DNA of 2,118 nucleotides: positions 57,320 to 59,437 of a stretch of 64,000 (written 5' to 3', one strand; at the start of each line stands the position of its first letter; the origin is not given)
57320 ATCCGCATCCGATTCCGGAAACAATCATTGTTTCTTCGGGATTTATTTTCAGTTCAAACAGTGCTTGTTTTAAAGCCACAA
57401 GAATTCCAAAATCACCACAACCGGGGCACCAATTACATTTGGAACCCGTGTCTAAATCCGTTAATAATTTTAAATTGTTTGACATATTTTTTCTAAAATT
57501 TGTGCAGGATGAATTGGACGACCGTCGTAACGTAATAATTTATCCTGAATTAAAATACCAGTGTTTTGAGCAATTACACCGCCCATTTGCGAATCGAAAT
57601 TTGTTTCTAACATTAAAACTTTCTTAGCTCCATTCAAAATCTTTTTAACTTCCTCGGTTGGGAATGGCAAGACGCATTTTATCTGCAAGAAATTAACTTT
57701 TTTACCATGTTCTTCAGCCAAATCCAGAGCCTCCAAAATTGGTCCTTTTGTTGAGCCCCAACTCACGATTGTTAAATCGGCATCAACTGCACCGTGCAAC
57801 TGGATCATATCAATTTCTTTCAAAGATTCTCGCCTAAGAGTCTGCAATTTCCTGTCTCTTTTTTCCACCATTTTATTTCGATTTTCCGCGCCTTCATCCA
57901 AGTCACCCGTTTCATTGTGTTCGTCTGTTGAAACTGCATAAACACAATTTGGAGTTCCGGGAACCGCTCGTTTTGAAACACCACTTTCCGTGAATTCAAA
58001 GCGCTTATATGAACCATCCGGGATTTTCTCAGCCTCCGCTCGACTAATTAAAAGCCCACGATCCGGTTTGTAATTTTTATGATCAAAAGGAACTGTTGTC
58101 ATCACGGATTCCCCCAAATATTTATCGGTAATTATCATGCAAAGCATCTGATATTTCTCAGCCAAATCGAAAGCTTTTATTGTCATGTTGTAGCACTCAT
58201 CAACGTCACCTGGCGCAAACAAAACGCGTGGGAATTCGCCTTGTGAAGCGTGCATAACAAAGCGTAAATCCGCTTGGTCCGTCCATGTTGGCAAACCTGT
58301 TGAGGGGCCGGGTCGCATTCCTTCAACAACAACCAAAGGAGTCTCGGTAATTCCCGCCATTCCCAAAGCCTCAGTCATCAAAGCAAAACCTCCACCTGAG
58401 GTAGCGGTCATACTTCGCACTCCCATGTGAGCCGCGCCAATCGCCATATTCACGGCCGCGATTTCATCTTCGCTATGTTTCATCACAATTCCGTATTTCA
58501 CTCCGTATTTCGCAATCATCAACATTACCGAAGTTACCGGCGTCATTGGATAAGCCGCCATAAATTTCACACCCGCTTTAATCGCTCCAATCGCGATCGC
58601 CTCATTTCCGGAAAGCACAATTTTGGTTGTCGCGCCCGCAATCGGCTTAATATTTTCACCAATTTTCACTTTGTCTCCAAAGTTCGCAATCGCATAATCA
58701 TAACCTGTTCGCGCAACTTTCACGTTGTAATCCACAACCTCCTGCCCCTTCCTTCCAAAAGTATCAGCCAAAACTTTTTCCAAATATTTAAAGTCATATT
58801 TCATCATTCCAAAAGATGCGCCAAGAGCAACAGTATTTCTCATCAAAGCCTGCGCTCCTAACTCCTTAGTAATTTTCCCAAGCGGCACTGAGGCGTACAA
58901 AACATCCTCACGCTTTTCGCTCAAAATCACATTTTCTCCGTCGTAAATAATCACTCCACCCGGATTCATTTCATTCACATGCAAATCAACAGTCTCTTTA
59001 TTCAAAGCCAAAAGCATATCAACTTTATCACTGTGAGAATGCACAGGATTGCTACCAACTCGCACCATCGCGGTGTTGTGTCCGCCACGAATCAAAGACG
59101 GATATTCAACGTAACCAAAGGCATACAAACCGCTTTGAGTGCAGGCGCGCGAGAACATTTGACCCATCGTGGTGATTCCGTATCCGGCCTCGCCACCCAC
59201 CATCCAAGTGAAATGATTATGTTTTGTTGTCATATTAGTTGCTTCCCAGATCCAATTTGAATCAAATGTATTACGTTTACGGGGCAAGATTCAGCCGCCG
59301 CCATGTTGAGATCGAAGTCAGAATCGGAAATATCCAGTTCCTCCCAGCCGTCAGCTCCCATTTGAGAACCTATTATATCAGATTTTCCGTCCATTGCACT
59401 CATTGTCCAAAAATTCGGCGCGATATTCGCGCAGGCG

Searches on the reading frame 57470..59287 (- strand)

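Call 28: search_protein_families(library=pfam, proteins=[window:57470-59287:-], max_evalue=0.001)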
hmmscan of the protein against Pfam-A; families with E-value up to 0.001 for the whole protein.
window:57470-59287:- (605 aa): 5 families
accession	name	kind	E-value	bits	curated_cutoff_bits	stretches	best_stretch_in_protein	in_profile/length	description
PF01855.24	POR_N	-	5.5e-50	170.7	27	1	234-404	2-170/231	Pyruvate flavodoxin/ferredoxin oxidoreductase, thiamine diP-bdg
PF01558.24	POR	-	1.7e-38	132.9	27.4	1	34-197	1-173/173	Pyruvate ferredoxin/flavodoxin oxidoreductase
PF17147.9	PFOR_II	-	2.7e-11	44.2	27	1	503-580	1-78/102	Pyruvate:ferredoxin oxidoreductase core domain II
PF02780.25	Transketolase_C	-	1.6e-05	25.2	25.9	1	503-564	10-71/124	Transketolase, C-terminal domain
PF02776.23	TPP_enzyme_N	-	0.00048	20.3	26.8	1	229-334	5-107/119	Thiamine pyrophosphate enzyme, N-terminal TPP binding domain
